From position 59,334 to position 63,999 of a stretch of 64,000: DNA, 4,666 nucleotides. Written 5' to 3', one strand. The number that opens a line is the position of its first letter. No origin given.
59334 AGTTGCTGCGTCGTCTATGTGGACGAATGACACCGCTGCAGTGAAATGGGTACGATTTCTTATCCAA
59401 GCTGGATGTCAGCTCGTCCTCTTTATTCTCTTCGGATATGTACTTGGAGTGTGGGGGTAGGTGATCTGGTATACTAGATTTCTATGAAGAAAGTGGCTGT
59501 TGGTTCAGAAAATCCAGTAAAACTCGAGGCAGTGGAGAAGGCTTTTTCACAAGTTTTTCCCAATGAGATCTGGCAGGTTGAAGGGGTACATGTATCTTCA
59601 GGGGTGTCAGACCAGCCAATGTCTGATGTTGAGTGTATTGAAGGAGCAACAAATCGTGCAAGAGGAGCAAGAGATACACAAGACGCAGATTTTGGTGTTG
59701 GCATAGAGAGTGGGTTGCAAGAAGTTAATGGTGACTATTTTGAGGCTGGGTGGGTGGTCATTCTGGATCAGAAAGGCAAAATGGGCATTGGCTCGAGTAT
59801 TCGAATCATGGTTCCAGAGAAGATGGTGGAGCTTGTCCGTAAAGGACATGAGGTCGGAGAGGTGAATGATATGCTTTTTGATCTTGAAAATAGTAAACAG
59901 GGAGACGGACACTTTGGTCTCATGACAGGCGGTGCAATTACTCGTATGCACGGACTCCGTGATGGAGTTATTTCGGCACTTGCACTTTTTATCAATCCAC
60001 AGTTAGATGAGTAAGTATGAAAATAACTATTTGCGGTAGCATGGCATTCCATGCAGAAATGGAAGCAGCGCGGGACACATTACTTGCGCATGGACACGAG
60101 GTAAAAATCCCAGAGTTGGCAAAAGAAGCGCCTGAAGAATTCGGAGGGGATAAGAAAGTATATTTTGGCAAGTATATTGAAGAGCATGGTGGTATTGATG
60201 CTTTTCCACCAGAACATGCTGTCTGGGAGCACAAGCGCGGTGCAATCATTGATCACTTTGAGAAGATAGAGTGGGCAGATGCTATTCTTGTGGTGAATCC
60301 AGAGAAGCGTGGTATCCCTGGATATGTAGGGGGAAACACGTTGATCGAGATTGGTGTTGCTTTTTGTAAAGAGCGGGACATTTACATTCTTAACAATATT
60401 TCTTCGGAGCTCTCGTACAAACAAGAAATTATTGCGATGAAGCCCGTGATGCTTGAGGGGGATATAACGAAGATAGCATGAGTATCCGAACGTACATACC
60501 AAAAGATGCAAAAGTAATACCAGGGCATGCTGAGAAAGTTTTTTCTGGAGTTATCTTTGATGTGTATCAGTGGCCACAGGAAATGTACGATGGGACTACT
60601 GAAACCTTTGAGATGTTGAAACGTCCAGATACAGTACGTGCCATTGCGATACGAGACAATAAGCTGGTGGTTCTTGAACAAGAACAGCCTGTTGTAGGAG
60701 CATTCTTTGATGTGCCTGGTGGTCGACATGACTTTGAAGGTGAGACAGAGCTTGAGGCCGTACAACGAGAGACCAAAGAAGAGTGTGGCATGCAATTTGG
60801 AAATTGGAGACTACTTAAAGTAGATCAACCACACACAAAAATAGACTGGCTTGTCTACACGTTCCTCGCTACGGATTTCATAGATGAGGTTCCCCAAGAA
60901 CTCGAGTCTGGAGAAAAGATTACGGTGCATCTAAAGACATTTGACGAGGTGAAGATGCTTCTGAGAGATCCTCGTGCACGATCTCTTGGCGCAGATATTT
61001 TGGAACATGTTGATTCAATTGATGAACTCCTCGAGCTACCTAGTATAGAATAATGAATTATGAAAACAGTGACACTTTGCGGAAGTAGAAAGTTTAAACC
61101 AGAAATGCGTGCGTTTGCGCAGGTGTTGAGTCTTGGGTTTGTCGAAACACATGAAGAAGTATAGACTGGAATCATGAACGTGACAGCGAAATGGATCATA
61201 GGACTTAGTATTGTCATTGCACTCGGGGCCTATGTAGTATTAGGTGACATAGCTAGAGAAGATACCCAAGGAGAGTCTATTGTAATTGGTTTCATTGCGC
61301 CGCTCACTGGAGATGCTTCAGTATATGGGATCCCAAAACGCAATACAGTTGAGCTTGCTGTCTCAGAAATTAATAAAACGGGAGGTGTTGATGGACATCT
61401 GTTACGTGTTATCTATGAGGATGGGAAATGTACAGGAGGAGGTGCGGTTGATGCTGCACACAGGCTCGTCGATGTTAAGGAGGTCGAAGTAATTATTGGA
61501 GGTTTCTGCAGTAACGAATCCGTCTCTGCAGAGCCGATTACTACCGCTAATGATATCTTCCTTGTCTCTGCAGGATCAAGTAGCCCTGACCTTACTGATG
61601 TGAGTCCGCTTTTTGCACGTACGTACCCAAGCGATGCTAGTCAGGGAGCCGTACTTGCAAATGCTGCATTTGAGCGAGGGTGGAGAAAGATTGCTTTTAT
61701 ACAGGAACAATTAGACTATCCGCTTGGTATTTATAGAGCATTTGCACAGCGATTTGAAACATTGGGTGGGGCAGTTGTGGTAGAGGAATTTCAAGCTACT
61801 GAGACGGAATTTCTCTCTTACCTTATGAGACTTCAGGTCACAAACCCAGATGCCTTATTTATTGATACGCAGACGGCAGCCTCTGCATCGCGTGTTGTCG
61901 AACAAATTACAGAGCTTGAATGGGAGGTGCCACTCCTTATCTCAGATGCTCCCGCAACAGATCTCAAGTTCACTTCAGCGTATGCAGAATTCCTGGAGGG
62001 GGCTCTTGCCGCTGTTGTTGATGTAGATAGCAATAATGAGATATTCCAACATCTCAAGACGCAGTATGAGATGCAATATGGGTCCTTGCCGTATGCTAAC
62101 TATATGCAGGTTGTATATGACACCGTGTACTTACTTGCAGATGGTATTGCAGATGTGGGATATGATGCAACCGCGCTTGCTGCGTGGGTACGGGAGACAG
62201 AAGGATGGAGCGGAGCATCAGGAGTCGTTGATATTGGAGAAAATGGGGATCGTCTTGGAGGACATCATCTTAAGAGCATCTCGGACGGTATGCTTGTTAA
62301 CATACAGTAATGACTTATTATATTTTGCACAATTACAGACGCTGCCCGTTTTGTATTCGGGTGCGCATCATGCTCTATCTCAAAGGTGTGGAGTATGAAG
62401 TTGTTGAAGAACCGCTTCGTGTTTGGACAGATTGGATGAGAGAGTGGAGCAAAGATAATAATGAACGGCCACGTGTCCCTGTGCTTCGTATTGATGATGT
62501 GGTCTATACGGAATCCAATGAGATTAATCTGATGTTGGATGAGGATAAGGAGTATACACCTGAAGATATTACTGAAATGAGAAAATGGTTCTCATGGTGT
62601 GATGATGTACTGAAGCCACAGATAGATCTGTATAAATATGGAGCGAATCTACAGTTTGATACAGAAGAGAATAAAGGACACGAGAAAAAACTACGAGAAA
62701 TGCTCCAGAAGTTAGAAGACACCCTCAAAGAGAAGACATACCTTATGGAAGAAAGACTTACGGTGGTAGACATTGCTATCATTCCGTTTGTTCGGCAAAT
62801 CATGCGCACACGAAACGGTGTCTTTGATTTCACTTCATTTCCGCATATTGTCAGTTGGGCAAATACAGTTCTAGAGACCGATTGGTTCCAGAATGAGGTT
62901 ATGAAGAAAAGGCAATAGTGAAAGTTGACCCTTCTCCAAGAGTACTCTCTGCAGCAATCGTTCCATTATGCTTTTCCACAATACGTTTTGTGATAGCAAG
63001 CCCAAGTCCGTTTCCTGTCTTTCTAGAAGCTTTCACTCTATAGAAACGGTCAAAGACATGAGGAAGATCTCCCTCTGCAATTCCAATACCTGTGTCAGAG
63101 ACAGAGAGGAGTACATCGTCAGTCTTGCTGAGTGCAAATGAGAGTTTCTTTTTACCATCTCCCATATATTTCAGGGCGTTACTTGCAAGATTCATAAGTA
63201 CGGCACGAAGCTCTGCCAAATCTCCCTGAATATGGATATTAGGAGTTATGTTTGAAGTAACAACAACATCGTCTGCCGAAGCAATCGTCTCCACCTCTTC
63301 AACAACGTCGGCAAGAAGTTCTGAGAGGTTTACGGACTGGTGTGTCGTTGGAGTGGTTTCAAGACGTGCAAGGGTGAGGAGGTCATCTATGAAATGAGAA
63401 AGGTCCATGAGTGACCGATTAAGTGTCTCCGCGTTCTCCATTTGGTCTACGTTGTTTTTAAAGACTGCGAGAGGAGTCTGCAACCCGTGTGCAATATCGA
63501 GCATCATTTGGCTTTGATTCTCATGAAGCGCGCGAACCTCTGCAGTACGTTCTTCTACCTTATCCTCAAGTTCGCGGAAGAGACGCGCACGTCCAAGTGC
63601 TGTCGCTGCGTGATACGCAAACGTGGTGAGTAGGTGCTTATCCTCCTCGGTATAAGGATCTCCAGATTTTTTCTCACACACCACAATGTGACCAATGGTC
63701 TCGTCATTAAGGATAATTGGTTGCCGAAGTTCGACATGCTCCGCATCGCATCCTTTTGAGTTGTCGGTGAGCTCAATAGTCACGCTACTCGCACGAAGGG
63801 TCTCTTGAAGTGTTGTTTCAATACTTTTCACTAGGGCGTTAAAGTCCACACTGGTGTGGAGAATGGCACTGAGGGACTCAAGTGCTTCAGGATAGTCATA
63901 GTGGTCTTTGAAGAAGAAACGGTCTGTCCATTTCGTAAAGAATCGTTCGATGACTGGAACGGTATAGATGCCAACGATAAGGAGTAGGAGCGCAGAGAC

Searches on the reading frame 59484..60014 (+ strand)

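Call 70: search_protein_families(library=pfam, proteins=[window:59484-60014:+], max_evalue=0.1)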
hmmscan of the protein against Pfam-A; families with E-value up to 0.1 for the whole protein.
window:59484-60014:+ (176 aa): 2 families
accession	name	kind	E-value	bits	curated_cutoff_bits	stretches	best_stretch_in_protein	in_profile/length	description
PF01931.24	NTPase_I-T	-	2.8e-53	180.5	25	1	7-170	1-162/162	Protein of unknown function DUF84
PF14502.12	HTH_41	-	0.084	12.8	25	0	104-122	25-43/48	Helix-turn-helix domain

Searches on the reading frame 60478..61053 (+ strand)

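Call 70: search_protein_families(library=pfam, proteins=[window:60478-61053:+], max_evalue=0.1)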
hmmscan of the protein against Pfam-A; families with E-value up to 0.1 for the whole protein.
window:60478-61053:+ (191 aa): 1 family
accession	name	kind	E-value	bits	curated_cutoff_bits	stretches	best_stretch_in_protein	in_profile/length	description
PF00293.34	NUDIX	-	2.1e-10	41.2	21.1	1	49-162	2-122/134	NUDIX domain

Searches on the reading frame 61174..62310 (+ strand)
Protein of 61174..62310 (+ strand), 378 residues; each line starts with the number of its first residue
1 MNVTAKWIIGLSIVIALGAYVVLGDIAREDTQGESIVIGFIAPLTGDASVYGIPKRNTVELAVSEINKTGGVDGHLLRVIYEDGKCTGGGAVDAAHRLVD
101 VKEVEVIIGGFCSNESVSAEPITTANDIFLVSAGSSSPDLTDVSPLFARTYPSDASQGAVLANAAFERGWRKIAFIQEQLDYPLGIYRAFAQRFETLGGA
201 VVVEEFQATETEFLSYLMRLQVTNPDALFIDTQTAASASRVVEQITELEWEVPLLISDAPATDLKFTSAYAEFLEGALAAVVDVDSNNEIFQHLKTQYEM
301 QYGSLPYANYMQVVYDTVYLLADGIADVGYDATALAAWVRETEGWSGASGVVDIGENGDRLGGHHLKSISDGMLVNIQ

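Call 25: search_protein_families(library=pfam, proteins=[window:61174-62310:+], max_evalue=0.001)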
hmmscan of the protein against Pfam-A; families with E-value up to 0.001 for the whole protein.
window:61174-62310:+ (378 aa): 3 families
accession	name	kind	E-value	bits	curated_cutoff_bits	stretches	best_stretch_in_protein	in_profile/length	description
PF13458.12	Peripla_BP_6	-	5.8e-41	141.7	31.7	1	36-357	2-325/343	Periplasmic binding protein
PF01094.35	ANF_receptor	-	2.2e-34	119.5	25.4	1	57-361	4-341/353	Receptor family ligand binding region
PF13433.12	Peripla_BP_5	-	2.7e-10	40.3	27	1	37-329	2-295/363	Periplasmic binding protein domain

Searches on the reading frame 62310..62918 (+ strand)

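Call 70: search_protein_families(library=pfam, proteins=[window:62310-62918:+], max_evalue=0.1)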
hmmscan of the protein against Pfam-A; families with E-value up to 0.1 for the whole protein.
window:62310-62918:+ (202 aa): 11 families
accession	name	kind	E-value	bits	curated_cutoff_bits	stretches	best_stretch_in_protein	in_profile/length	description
PF13409.12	GST_N_2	-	1.7e-14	54.6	25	1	12-78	2-69/70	Glutathione S-transferase, N-terminal domain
PF13417.12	GST_N_3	-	2.2e-14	54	22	1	6-80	1-71/75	Glutathione S-transferase, N-terminal domain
PF00043.30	GST_C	-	4.1e-12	46.6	20.7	1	114-189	17-91/93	Glutathione S-transferase, C-terminal domain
PF02798.26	GST_N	-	1.9e-09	38.2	20.9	1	5-74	4-72/76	Glutathione S-transferase, N-terminal domain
PF13410.11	GST_C_2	-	8e-07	29.5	24.9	1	123-183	6-66/69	Glutathione S-transferase, C-terminal domain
PF21972.1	Arc1p_N_like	-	8.4e-07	29.7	27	1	115-189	7-79/81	Nuclear-export cofactor Arc1p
PF00462.30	Glutaredoxin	-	1.4e-06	28.8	22.9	1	6-64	6-58/60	Glutaredoxin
PF14497.11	GST_C_3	-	2.1e-06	28.3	21.6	1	112-189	15-93/104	Glutathione S-transferase, C-terminal domain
PF22441.2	CLIC-like_N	-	2.1e-05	25.1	23.5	1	11-78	18-81/86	CLIC-like N-terminal domain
PF17172.10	GST_N_4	-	0.00042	21.4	30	1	13-109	1-93/99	Glutathione S-transferase N-terminal domain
PF17171.9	GST_C_6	-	0.0081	16.3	28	1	129-164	2-37/64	Glutathione S-transferase, C-terminal domain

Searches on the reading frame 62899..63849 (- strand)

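Call 70: search_protein_families(library=pfam, proteins=[window:62899-63849:-], max_evalue=0.1)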
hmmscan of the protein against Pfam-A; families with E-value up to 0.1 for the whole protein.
window:62899-63849:- (316 aa): 8 families
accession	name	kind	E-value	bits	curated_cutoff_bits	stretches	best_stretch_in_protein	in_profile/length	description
PF02518.31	HATPase_c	-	4.6e-28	98.3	26.4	1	209-314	1-107/111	Histidine kinase-, DNA gyrase B-, and HSP90-like ATPase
PF00512.31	HisKA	-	1.3e-05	25.6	26.9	1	112-165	2-65/66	His Kinase A (phospho-acceptor) domain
PF13185.12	GAF_2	-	3.8e-05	24.3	28.6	1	43-85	94-135/136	GAF domain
PF01590.32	GAF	-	4.6e-05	24.4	22.4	1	44-85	94-133/133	GAF domain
PF13492.12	GAF_3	-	0.00054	20.8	27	1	43-85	86-127/129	GAF domain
PF15714.11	SpoVT_C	-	0.0027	18.2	27.5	1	10-78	45-120/128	Stage V sporulation protein T C-terminal, transcription factor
PF08546.17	ApbA_C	-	0.025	15.4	22.7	0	82-130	51-96/125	Ketopantoate reductase PanE/ApbA C terminal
PF00928.26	Adap_comp_sub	-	0.035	13.9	31.6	1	176-227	13-64/259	Adaptor complexes medium subunit family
